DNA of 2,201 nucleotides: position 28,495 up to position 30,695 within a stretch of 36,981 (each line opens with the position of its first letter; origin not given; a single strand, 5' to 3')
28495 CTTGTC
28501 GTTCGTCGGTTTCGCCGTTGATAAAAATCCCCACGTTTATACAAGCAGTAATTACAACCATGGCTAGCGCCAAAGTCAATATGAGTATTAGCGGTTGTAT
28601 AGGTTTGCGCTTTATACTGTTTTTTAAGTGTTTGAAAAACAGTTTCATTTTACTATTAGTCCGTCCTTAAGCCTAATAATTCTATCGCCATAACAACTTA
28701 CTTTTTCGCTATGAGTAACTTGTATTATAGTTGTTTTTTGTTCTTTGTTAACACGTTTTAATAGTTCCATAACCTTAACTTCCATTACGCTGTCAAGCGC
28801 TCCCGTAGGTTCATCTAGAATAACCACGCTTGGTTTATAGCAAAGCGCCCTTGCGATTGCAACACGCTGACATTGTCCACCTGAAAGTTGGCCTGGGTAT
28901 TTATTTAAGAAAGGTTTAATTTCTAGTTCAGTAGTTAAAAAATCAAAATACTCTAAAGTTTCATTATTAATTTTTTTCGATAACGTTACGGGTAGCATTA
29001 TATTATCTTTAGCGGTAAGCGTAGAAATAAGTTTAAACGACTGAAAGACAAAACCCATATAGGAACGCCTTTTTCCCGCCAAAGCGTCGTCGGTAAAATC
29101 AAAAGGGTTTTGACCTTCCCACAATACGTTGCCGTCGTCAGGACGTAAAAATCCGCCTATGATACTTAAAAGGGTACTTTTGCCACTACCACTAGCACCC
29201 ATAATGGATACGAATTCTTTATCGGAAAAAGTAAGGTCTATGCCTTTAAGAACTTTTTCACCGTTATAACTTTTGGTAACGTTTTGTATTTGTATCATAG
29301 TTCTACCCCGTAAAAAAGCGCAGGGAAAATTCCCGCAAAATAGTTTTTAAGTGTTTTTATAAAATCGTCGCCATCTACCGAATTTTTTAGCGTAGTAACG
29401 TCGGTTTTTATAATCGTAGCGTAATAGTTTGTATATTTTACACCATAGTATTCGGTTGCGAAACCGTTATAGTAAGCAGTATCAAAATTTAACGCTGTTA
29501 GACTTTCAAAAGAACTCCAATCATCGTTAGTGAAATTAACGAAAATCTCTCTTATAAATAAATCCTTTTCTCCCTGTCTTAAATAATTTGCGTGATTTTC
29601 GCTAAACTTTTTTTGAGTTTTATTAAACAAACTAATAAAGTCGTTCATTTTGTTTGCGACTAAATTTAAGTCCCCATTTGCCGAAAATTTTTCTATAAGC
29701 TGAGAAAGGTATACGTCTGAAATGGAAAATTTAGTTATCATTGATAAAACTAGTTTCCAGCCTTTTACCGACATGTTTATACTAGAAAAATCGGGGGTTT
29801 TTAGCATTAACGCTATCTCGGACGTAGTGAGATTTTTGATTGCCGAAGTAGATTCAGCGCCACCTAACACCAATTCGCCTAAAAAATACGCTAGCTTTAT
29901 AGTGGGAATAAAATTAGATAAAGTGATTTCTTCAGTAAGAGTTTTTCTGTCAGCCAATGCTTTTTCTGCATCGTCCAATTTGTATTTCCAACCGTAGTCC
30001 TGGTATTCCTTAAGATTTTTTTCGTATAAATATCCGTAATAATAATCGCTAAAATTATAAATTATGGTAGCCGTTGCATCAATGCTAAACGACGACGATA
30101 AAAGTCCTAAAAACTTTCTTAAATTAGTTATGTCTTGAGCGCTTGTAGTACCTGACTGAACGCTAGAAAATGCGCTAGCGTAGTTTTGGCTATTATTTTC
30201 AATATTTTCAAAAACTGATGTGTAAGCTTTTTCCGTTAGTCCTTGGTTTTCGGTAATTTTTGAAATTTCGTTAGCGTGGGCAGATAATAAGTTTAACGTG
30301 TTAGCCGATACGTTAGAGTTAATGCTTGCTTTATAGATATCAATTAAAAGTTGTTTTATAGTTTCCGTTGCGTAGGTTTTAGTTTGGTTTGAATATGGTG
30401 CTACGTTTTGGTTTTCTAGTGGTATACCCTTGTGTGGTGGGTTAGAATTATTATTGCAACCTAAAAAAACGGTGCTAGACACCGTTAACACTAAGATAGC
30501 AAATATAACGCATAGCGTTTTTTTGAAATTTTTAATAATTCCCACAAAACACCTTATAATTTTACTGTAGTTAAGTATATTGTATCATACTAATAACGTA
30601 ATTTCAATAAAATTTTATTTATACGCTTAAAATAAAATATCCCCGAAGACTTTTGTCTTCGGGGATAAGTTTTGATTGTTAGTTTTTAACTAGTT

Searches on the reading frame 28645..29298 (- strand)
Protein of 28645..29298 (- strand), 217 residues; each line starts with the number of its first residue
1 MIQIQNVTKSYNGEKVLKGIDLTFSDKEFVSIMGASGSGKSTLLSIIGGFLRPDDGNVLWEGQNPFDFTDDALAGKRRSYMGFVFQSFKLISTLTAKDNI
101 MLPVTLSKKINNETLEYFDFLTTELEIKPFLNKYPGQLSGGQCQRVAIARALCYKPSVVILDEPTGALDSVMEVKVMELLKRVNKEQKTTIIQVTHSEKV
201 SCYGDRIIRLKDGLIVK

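Call 8: search_protein_families(library=pfam, proteins=[window:28645-29298:-], max_evalue=0.001)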
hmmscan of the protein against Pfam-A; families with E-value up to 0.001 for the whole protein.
window:28645-29298:- (217 aa): 4 families
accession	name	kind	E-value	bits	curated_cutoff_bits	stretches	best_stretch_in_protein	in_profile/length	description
PF00005.33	ABC_tran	-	2.8e-31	109.4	25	1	17-165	1-136/137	ABC transporter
PF13304.12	AAA_21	-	2.5e-07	31.5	27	0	146-197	249-299/304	AAA domain, putative AbiEii toxin, Type IV TA system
PF02463.25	SMC_N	-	2.9e-07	30.6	40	0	135-210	134-211/220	RecF/RecN/SMC N terminal domain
PF13555.12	AAA_29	-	0.00039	20.6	27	1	20-44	15-39/61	P-loop containing region of AAA domain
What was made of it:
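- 28645..29298 (-): Type VII (MacB/LolD/BceA-like) ABC ATPase, 217 aa. Pfam ABC_tran, E=2.8e-31 (call 8).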

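Call 37: search_protein_families(library=ncbifam, proteins=[window:28645-29298:-], max_evalue=0.01)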
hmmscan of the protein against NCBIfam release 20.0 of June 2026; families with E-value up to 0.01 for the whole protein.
window:28645-29298:- (217 aa): 194 families (the best 25 are shown)
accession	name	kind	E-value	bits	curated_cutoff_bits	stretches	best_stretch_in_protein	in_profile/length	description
NF038007.1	ABC_ATP_DarD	equivalog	4.1e-57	193.2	375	1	1-214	1-217/218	darobactin export ABC transporter ATP-binding protein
TIGR02211.1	LolD_lipo_ex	equivalog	9.2e-53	179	307.75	1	1-216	1-220/221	lipoprotein-releasing ABC transporter ATP-binding protein LolD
TIGR03608.1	L_ocin_972_ABC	subfamily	1.6e-51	174.7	254.85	1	4-210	1-206/206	putative bacteriocin export ABC transporter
NF007826.0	PRK10535.1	equivalog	2.8e-50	171.3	966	1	2-217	5-223/648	macrolide ABC transporter ATP-binding protein/permease MacB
TIGR02982.1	heterocyst_DevA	subfamily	2.5e-49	167.8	295.8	1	2-215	2-219/220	ABC exporter ATP-binding subunit, DevA family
TIGR02673.1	FtsE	equivalog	4e-49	167.2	264.85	1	1-213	1-213/214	cell division ATP-binding protein FtsE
NF007879.0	PRK10584.1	equivalog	2.7e-46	158.1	336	1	11-214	20-223/228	putative ABC transporter ATP-binding protein YbbA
TIGR03265.1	PhnT2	equivalog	3.1e-46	158.2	457.7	1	2-215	5-213/353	putative 2-aminoethylphosphonate ABC transporter ATP-binding protein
TIGR02315.1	ABC_phnC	equivalog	3.6e-46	157.6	266.1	1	1-216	1-225/243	phosphonate ABC transporter ATP-binding protein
NF043075.1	MMSYN1_0197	equivalog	3.4e-45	154.5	550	1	1-215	2-211/341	spermidine/putrescine ABC transporter ATP-binding protein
TIGR00968.1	3a0106s01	subfamily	1.6e-44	152.2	342.75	1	2-215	1-209/237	sulfate ABC transporter ATP-binding protein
NF040933.2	ABC_arch_GlcV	equivalog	2e-44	152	450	1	2-199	3-203/357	glucose ABC transporter ATP-binding protein GlcV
NF040840.2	tungstate_WtpC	equivalog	8.3e-43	147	440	1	1-216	1-210/347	tungstate ABC transporter ATP-binding protein WtpC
NF006987.0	PRK09452.1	equivalog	2.3e-41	141.7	482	1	1-215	17-226/378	spermidine/putrescine ABC transporter ATP-binding protein PotA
TIGR01186.1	proV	subfamily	2.6e-41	142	326.6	1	13-216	5-209/363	betaine/proline/choline family ABC transporter ATP-binding protein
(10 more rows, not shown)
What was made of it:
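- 28645..29298 (-): The best NCBIfam matches are DarD, LolD, MacB, DevA, FtsE and YbbA (call 37).
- On LolCDE-type lipoprotein extraction system: The LolD model scores 179 bits against a cut-off of 308 (call 37).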

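Call 87: search_solved_structures(query=window:28645-29298:-, max_evalue=1e-30)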
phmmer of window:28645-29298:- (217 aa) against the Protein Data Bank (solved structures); distinct sequences matched with E-value up to 1e-30: 84 (the best 60 are shown).
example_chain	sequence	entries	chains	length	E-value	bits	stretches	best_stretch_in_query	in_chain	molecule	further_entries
1f3o_A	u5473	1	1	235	3.3e-51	177.4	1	1-215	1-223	HYPOTHETICAL ABC TRANSPORTER ATP-BINDING PROTEIN MJ0796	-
1l2t_A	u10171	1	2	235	8.7e-51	176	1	1-215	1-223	Hypothetical ABC transporter ATP-binding protein MJ0796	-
3tif_A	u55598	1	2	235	1.5e-49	172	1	1-215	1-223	Uncharacterized ABC transporter ATP-binding protein MJ0796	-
7tcg_B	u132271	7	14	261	4.4e-47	163.9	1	10-214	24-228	Bacitracin export ATP-binding protein BceA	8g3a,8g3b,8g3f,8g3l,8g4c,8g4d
8s5g_B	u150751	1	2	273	5e-47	163.8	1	10-214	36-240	Bacitracin export ATP-binding protein BceA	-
7tch_B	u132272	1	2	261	1.2e-46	162.6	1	10-214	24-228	Bacitracin export ATP-binding protein BceA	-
2pcj_A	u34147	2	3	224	5.8e-44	153.8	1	2-216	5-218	Lipoprotein-releasing system ATP-binding protein lolD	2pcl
9ugg_A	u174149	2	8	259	7e-44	153.5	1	14-214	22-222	Lantibiotic ABC transporter ATP-binding protein PsdA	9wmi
5xu1_A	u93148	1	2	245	8e-44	153.3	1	2-215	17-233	ABC transporter ATP-binding protein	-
9o9x_A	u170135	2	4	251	2.6e-42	148.4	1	12-215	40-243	ABC transporter ATP-binding protein YtrE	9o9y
9w35_C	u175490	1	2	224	1.3e-41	146.1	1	14-216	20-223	LolD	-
9w2w_D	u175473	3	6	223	1.8e-41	145.6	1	14-215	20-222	LolD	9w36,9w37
5gko_A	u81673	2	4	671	5.4e-41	144.1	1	14-216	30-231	Macrolide export ATP-binding/permease protein MacB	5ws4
5lil_A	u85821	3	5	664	1.6e-40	142.5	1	12-216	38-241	Macrolide export ATP-binding/permease protein MacB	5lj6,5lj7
8s7v_K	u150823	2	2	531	1.7e-40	142.5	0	4-217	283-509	Glycine betaine/carnitine/choline transport ATP-binding protein OpuCA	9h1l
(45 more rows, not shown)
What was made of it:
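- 28645..29298 (-): The best PDB matches are MJ0796, BceA, LolD, YtrE, MacB and YbbA (call 87).
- On Type VII (MacB-superfamily) ABC transporter (applies to the neighbouring genes): The ATPase best matches DarD, LolD, MacB, FtsE and YbbA, all below equivalog cut-offs (call 37), and MJ0796, BceA and LolD in the PDB (call 87).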

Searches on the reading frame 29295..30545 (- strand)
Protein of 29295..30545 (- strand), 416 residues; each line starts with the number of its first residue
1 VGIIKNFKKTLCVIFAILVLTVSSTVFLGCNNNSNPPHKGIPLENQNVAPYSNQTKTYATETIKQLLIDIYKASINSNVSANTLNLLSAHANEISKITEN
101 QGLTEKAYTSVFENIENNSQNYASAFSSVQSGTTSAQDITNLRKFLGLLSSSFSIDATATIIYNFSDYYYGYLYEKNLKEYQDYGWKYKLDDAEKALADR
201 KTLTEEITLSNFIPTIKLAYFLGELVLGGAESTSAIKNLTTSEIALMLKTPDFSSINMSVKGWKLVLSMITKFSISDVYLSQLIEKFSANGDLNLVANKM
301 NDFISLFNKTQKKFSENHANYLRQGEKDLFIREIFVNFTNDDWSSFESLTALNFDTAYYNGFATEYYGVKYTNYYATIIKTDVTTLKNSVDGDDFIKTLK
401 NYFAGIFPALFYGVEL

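Call 8: search_protein_families(library=pfam, proteins=[window:29295-30545:-], max_evalue=0.001)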
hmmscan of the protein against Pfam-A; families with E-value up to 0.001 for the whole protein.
window:29295-30545:- (416 aa): 0 families

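Call 37: search_protein_families(library=ncbifam, proteins=[window:29295-30545:-], max_evalue=0.01)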
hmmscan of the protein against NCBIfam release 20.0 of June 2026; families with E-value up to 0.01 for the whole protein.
window:29295-30545:- (416 aa): 0 families

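Call 54: find_homologous_proteins(query=window:29295-30545:-, max_evalue=0.001)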
Query window:29295-30545:- (416 aa): 4 proteins with E <= 0.001 among 7579 candidates.
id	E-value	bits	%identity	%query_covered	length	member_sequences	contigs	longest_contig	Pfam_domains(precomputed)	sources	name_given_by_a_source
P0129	2.3e-266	901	100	100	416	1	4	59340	-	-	-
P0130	4.0e-183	627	68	100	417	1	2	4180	-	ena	-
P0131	7.5e-173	593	66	100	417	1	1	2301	-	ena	-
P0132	6.6e-136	471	53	100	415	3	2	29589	-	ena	-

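Call 55: find_encoding_contigs(protein=P0129, flank=10000, max_places=6)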
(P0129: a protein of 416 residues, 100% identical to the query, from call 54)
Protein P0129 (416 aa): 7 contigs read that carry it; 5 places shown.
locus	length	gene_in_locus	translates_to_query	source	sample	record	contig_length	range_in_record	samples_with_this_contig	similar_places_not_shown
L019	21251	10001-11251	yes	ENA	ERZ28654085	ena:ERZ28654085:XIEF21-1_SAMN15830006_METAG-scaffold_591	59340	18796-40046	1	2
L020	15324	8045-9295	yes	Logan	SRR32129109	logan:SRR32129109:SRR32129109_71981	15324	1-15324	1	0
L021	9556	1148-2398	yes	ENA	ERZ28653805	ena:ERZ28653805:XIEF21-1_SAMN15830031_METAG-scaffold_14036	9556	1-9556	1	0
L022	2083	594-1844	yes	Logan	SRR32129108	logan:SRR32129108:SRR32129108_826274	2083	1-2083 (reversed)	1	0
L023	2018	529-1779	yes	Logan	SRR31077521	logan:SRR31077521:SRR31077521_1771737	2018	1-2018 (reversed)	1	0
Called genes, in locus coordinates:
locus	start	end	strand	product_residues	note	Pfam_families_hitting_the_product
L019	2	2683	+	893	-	PF00690:Cation_ATPase_N, PF00122:E1-E2_ATPase, PF00702:Hydrolase, PF13246:Cation_ATPase, PF00689:Cation_ATPase_C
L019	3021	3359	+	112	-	-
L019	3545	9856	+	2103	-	-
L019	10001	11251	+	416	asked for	-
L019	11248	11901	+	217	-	PF02463:SMC_N (faint), PF00005:ABC_tran, PF13304:AAA_21 (faint)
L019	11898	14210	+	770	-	PF02687:FtsX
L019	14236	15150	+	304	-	PF01370:Epimerase (weak), PF05368:NmrA (weak), PF16363:GDP_Man_Dehyd (faint)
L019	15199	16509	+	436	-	PF01229:Glyco_hydro_39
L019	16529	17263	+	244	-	PF16227:DUF4886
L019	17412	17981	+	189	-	PF10688:Imp-YgjV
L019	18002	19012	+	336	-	PF02811:PHP (weak)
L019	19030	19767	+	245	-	PF20434:BD-FAE, PF07859:Abhydrolase_3, PF00326:Peptidase_S9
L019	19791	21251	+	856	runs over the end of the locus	PF02837:Glyco_hydro_2_N, PF22666:Glyco_hydro_2_N2, PF00703:Glyco_hydro_2 (weak), PF02836:Glyco_hydro_2_C, PF02929:Bgal_small_N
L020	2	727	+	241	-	?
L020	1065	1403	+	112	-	-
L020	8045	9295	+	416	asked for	-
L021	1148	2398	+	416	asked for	-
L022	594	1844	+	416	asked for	-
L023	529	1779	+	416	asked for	-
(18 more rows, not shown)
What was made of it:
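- Tried and rejected: The route that worked was the lipoprotein (calls 54, 55).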

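Call 71: search_protein_families(library=padloc, proteins=[L019:3545-9853:+, window:29295-30545:-], max_evalue=0.01)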
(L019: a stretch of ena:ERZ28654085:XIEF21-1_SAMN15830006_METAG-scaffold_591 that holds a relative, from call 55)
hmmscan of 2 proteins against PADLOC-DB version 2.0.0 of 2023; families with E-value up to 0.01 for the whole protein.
L019:3545-9853:+ (2103 aa): 0 families

window:29295-30545:- (416 aa): 0 families

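Call 72: search_protein_families(library=phrogs, proteins=[L019:3545-9853:+, window:29295-30545:-], max_evalue=0.01)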
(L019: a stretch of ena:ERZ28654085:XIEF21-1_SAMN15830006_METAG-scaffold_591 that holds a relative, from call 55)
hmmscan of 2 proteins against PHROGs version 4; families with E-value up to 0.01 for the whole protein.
L019:3545-9853:+ (2103 aa): 0 families

window:29295-30545:- (416 aa): 0 families

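Call 86: search_solved_structures(query=window:29295-30545:-, max_evalue=10)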
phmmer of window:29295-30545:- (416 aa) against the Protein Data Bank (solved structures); distinct sequences matched with E-value up to 10: 2.
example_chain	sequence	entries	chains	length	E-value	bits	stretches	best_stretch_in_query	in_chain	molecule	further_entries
6w2d_y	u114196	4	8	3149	2.3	10.3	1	45-121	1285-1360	Large tegument protein deneddylase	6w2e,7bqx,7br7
7wrg_A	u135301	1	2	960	2.3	10.3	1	33-129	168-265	Kinesin-like protein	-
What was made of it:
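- On LolCDE-type lipoprotein extraction system: The lipoprotein has no match to anything (calls 37, 86).
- Closest known: Type VII. Different: The partners here are an orphan lipoprotein and a 231-kDa anchored protein with no similarity to LolA, EnvC, MacA or TesA (calls 37, 86).
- Tried and rejected: The lipoprotein gave none (call 86).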

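Call 95: list_cluster_members(proteins=[L019:3545-9853:+, P0002, P0006])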
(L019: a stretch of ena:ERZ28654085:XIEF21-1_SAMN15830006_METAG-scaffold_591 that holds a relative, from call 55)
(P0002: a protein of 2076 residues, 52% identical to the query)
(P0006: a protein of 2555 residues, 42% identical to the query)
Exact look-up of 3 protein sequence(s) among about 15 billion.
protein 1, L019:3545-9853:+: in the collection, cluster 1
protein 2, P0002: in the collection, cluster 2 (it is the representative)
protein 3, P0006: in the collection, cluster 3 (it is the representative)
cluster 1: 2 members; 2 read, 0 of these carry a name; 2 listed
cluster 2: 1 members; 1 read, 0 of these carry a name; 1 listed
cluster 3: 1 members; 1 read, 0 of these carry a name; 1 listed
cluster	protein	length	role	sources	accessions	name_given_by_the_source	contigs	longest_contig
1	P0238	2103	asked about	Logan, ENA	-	-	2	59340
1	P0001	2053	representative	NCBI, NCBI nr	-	-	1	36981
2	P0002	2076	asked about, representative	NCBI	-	-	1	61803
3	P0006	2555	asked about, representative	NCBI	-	-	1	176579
